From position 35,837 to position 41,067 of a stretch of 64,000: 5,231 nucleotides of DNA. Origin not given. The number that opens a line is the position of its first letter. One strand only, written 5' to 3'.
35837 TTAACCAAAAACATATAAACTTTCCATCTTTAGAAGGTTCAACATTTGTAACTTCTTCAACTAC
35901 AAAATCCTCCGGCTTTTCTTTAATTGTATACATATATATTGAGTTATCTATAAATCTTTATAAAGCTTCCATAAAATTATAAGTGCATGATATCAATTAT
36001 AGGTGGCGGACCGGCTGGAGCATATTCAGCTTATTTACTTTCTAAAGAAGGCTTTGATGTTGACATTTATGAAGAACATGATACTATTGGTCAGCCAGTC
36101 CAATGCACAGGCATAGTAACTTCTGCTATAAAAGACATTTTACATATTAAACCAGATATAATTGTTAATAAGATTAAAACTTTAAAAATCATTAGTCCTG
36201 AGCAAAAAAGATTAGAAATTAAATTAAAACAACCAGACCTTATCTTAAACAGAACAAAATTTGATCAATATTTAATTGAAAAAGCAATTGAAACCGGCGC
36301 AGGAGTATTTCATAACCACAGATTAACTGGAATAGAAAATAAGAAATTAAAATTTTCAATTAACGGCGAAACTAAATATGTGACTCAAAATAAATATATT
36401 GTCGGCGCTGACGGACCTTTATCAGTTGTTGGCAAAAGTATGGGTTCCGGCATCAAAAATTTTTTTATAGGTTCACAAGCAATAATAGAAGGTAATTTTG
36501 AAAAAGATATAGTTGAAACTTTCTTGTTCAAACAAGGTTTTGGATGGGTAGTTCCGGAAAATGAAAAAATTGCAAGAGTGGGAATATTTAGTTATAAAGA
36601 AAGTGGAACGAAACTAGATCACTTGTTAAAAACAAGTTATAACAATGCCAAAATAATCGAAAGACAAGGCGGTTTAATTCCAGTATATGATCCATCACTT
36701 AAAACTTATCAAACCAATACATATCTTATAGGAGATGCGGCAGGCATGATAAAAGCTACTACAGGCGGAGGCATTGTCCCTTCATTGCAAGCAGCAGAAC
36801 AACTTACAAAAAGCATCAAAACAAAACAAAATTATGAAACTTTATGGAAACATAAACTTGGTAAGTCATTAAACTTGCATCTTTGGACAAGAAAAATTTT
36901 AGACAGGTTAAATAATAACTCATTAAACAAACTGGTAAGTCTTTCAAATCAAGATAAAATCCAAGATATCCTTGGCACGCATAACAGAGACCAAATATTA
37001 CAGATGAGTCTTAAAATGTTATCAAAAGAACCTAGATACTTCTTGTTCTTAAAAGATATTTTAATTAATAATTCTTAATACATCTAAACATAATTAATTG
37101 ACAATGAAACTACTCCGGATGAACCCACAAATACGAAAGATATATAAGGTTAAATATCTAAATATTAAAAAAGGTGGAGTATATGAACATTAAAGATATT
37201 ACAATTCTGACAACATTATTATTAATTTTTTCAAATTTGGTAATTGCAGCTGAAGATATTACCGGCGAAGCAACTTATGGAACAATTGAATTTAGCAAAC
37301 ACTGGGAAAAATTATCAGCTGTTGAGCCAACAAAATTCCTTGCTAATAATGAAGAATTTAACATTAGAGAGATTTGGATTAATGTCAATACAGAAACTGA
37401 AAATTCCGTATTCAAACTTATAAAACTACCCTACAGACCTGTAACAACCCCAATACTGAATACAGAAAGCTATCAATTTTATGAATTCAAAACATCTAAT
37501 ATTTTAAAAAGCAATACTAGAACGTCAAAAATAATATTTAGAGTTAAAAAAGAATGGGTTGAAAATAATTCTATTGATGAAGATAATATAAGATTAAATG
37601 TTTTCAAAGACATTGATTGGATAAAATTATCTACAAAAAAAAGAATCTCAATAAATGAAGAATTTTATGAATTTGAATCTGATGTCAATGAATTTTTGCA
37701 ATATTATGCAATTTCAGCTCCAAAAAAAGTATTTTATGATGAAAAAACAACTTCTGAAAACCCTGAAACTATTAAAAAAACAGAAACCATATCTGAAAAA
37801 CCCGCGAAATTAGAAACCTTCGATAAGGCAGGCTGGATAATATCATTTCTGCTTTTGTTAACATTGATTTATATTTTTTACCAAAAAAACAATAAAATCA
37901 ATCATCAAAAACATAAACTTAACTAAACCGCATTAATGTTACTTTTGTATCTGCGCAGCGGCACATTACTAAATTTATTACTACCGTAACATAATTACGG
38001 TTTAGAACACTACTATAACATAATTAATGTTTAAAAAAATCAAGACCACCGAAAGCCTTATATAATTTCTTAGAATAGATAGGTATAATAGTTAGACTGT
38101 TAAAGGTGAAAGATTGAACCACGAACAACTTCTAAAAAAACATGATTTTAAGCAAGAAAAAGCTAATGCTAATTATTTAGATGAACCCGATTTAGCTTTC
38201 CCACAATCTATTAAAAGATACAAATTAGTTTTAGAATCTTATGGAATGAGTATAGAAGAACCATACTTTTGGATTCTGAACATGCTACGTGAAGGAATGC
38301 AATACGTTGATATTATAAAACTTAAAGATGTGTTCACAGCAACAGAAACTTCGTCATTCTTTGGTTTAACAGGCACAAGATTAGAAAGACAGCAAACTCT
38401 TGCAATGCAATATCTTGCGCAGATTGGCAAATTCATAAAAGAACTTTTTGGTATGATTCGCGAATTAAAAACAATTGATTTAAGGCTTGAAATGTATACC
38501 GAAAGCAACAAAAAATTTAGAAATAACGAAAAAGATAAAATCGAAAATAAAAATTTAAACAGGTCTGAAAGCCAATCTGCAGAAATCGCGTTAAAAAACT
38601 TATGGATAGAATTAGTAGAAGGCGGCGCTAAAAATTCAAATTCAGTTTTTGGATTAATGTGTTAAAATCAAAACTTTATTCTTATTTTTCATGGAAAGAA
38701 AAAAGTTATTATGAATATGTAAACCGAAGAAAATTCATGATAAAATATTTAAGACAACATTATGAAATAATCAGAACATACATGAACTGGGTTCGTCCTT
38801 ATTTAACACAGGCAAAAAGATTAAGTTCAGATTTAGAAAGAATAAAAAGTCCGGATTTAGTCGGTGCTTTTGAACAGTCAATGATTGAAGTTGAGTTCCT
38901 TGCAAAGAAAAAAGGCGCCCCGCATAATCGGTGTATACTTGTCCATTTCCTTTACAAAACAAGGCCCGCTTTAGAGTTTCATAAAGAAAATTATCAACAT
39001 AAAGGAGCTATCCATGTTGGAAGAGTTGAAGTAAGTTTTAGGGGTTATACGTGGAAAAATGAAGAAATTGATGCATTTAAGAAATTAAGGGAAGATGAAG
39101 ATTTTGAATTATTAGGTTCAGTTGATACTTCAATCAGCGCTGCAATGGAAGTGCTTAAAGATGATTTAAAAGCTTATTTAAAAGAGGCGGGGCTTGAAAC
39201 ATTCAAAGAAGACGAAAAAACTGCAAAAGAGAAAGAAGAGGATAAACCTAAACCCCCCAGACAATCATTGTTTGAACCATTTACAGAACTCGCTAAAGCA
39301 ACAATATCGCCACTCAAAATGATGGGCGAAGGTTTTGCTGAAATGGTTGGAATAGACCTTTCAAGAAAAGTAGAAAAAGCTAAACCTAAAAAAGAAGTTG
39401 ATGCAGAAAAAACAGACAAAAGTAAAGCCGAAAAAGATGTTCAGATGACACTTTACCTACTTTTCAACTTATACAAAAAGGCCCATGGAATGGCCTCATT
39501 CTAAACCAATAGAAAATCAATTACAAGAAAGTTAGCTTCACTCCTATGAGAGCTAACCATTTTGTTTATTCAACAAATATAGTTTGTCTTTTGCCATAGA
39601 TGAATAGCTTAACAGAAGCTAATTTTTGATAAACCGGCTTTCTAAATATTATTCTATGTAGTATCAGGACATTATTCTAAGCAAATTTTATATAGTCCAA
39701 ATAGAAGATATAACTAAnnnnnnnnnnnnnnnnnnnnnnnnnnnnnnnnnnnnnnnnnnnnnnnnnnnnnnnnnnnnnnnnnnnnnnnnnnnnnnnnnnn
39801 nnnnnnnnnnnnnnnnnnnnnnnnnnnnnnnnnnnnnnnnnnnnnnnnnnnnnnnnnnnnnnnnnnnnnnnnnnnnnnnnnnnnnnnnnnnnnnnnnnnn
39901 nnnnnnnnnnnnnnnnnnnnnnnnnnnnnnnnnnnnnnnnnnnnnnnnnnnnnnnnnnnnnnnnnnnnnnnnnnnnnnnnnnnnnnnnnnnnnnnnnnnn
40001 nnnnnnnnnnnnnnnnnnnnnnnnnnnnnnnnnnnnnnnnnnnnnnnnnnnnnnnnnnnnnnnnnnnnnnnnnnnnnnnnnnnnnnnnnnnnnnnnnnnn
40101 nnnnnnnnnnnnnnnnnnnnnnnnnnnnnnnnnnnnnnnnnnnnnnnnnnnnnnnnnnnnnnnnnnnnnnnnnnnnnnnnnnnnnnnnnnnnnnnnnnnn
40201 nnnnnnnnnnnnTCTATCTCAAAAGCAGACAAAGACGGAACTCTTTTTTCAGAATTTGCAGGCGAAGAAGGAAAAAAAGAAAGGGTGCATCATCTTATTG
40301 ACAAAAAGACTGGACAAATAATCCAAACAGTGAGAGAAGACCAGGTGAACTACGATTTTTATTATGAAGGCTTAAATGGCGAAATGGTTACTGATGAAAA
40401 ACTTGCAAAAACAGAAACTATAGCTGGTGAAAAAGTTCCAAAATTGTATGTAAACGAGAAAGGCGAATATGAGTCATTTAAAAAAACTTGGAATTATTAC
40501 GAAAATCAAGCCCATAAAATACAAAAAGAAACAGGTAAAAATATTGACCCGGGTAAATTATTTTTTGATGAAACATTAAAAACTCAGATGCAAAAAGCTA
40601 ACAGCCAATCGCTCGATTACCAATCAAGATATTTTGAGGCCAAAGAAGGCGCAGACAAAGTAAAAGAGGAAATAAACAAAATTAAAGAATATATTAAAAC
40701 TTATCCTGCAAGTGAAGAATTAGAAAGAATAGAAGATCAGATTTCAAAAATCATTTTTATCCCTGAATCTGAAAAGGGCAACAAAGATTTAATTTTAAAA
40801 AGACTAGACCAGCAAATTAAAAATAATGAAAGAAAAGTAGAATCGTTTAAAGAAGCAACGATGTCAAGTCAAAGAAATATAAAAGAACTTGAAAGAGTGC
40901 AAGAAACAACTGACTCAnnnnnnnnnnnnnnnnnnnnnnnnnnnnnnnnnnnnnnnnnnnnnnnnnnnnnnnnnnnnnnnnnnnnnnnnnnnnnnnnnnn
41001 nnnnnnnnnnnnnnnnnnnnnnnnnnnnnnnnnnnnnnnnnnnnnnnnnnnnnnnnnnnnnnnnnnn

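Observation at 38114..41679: Unknown-function operon ending in a G+C-richer gene for a TIM-barrel enzyme split by a ~330-aa charged coiled-coil insert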

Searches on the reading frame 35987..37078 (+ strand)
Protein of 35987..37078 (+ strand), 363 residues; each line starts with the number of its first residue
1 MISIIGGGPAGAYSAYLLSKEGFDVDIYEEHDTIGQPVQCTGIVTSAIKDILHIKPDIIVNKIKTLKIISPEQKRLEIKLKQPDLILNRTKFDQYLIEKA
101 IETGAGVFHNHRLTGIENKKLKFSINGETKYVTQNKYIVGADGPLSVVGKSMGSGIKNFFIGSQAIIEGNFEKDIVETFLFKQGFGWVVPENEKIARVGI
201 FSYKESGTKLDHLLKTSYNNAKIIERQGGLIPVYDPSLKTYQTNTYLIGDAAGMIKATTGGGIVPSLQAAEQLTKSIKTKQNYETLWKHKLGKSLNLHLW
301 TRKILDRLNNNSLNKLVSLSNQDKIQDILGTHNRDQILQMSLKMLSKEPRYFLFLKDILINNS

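Call 3: search_protein_families(library=pfam, proteins=[window:35987-37078:+], max_evalue=1)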
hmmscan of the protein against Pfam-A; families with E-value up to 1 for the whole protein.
window:35987-37078:+ (363 aa): 11 families
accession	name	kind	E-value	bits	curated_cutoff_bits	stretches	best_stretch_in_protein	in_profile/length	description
PF01494.25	FAD_binding_3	-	1.5e-12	47.8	22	1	3-159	5-174/349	FAD binding domain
PF13450.12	NAD_binding_8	-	9.4e-09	35.9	21.9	1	4-35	1-32/68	NAD(P)-binding Rossmann-like domain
PF05834.18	Lycopene_cycl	-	1.1e-07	31.8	23.4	1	216-284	228-297/380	Lycopene cyclase protein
PF01266.30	DAO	-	5.4e-07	29.9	27.9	1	3-37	3-39/353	FAD dependent oxidoreductase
PF03486.20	HI0933_like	-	4.8e-06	26.6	50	1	3-42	4-43/244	HI0933-like protein Rossmann domain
PF07992.20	Pyr_redox_2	-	9e-05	22.5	26.1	1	3-72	4-58/291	Pyridine nucleotide-disulphide oxidoreductase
PF08491.16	SE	-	0.0069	15.9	20.1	1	240-311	127-196/276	Squalene epoxidase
PF01134.28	GIDA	-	0.0078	15.8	22.1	1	2-38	2-39/391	Glucose inhibited division protein A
PF01946.23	Thi4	-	0.027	14.1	26.2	1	2-47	20-66/235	Thi4 family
PF13738.12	Pyr_redox_3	-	0.03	14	30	1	4-143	2-133/305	Pyridine nucleotide-disulphide oxidoreductase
PF04820.20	Trp_halogenase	-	0.051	12.9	21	0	2-27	2-31/458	Tryptophan halogenase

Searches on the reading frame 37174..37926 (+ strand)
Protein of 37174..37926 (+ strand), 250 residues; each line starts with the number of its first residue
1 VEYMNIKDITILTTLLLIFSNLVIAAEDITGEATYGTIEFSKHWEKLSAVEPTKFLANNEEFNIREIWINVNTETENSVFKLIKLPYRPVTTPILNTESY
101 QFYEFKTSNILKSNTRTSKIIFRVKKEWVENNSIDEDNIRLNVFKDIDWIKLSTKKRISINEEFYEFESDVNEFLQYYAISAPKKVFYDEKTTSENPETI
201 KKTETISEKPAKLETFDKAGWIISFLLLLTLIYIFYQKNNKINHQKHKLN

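Call 3: search_protein_families(library=pfam, proteins=[window:37174-37926:+], max_evalue=1)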
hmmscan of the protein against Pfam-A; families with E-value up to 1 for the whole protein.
window:37174-37926:+ (250 aa): 0 families

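Call 4: search_protein_families(library=ncbifam, proteins=[window:37174-37926:+], max_evalue=1)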
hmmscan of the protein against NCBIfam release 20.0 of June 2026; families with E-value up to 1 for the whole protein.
window:37174-37926:+ (250 aa): 2 families
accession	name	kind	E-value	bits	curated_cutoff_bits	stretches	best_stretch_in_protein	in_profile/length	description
TIGR04213.1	PGF_pre_PGF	domain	1.5e-12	47.8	28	1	46-181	15-152/153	PGF-pre-PGF domain-containing protein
NF053819.1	EF0750_LPXTG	subfamily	0.58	10.7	47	0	10-46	10-46/105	EF2685/EF0750 family sortase-dependent surface protein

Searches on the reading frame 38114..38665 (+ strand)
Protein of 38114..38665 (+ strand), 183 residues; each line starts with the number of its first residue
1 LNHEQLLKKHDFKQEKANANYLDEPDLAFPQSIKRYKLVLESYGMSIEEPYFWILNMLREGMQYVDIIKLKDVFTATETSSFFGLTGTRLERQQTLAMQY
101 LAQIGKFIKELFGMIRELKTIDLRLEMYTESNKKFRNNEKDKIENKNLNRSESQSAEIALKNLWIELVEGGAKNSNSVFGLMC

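Call 3: search_protein_families(library=pfam, proteins=[window:38114-38665:+], max_evalue=1)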
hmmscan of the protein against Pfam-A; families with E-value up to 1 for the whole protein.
window:38114-38665:+ (183 aa): 0 families

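Call 4: search_protein_families(library=ncbifam, proteins=[window:38114-38665:+], max_evalue=1)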
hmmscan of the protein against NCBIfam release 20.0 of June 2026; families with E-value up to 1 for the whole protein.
window:38114-38665:+ (183 aa): 0 families

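Call 80: list_cluster_members(proteins=[window:38114-38662:+, window:38659-39501:+, window:38737-39501:+])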
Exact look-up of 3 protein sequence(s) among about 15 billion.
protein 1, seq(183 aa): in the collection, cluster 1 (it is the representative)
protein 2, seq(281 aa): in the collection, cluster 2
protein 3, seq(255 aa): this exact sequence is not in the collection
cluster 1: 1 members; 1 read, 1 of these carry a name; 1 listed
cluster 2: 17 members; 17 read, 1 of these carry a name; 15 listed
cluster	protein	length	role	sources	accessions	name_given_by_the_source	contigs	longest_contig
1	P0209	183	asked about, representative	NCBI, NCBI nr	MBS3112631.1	hypothetical protein J4418_00915 [Candidatus Woesearchaeota archaeon] | hypothetical protein [Candidatus Woesearchaeota archaeon]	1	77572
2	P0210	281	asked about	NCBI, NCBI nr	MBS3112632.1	hypothetical protein J4418_00920 [Candidatus Woesearchaeota archaeon] | hypothetical protein [Candidatus Woesearchaeota archaeon]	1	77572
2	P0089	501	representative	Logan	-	-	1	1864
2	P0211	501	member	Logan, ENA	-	-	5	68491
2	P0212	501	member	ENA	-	-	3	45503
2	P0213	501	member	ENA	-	-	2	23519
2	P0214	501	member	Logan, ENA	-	-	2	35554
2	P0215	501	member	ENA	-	-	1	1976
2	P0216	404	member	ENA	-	-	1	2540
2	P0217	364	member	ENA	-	-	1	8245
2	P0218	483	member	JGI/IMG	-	-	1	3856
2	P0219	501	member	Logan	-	-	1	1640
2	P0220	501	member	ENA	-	-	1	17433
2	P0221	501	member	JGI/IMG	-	-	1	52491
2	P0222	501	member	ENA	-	-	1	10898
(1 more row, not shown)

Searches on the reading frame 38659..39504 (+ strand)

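Call 3: search_protein_families(library=pfam, proteins=[window:38659-39504:+], max_evalue=1)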
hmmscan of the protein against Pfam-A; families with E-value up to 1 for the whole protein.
window:38659-39504:+ (281 aa): 2 families
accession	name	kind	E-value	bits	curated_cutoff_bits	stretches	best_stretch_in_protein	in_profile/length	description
PF20026.4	DUF6434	-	0.019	15.4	26.8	1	15-46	16-47/64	Domain of unknown function (DUF6434)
PF15039.11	DUF4530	-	0.15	12.7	28.1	1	142-193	60-109/113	Domain of unknown function (DUF4530)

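Call 4: search_protein_families(library=ncbifam, proteins=[window:38659-39504:+], max_evalue=1)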
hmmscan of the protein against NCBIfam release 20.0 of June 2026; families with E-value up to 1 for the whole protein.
window:38659-39504:+ (281 aa): 0 families

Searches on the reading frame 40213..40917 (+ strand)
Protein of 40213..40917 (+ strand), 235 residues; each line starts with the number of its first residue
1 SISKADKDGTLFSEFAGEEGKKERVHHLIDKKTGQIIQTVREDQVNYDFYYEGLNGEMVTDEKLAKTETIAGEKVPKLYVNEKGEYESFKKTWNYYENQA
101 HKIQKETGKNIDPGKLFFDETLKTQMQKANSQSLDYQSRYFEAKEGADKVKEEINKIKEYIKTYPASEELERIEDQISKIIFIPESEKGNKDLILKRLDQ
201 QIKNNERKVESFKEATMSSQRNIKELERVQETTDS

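Call 62: search_solved_structures(query=A3, max_evalue=10, show_alignments=1)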
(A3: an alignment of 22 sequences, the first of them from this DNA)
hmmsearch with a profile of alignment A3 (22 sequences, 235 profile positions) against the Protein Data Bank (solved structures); distinct sequences matched with E-value up to 10: 7.
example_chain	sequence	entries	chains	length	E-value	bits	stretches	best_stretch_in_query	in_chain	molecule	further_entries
2zdi_A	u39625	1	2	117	0.34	14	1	127-231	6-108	Prefoldin subunit beta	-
2zdi_C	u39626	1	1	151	1.5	11.9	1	113-234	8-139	Prefoldin subunit alpha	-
3etz_A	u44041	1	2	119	2.3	11.3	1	109-166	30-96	Adhesin A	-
7v1k_A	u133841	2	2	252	4.2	10.4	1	124-165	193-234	Isoform 2 of Nuclear autoantigenic sperm protein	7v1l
6yrl_A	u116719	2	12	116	6.3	9.8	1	127-225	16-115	Centriole protein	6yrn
7v1m_G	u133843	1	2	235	7.2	9.7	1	124-163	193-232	Isoform 2 of Nuclear autoantigenic sperm protein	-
2zqm_A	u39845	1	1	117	8.5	9.4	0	127-214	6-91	Prefoldin beta subunit 1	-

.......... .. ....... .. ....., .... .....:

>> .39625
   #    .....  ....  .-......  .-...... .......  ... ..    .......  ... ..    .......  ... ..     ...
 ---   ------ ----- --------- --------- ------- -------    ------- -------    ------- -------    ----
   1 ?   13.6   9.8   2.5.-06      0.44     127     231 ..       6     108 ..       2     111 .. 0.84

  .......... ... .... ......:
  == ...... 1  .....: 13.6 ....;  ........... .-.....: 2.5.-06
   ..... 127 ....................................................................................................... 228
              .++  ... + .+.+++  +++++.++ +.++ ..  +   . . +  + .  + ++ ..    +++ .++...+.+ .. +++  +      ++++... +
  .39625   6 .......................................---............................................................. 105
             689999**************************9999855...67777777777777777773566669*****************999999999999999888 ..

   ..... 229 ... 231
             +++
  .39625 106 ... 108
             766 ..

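Call 63: search_protein_families(library=pfam, alignment_id=A3, max_evalue=1)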
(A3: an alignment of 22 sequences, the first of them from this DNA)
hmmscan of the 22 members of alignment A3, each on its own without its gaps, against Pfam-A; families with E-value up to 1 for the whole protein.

A. member 1, seq(235 aa): 3 families
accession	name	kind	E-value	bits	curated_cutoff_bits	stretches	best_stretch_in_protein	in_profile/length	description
PF14276.11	DUF4363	-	0.28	11.6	27.5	1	137-186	27-76/107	Domain of unknown function (DUF4363)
PF05335.18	DUF745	-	0.42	10.7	33.3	0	191-231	60-100/183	Protein of unknown function (DUF745)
PF18241.6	AvrM-A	-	0.55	11.1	27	1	124-220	39-135/147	Flax-rust effector AvrM-A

B. families by the number of members that match (of 22 scanned): 38 families (the first 25 are shown)
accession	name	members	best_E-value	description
PF14703.12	PHM7_cyt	2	0.0021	Cytosolic domain of 10TM putative phosphate transporter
PF05335.18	DUF745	2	0.074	Protein of unknown function (DUF745)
PF19908.4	DUF6381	1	0.0092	Family of unknown function (DUF6381)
PF22952.2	KH_11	1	0.028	Eukaryotic type KH-domain (KH-domain type I)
PF05377.16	FlaC_arch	1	0.033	Flagella accessory protein C (FlaC)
PF21400.3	Ndc10_N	1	0.036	Ndc10 N-terminal domain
PF20653.3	COG6_C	1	0.037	Conserved Oligomeric Golgi complex subunit 6, C-terminal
PF04447.17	dATP-dGTP_PPHyd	1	0.04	dATP/dGTP pyrophosphohydrolase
PF06009.19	Laminin_II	1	0.046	Laminin Domain II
PF02024.20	Leptin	1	0.047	Leptin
PF21338.2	Top1B_N_bact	1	0.049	Bacterial DNA topoisomerase IB, N-terminal domain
PF07303.18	Occludin_ELL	1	0.056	Occludin homology domain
PF12464.13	Mac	1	0.057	Maltose acetyltransferase hexapeptide capping motif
PF18730.6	HEPN_Cthe2314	1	0.062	Cthe_2314-like HEPN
PF16117.10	DUF4833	1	0.074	Domain of unknown function (DUF4833)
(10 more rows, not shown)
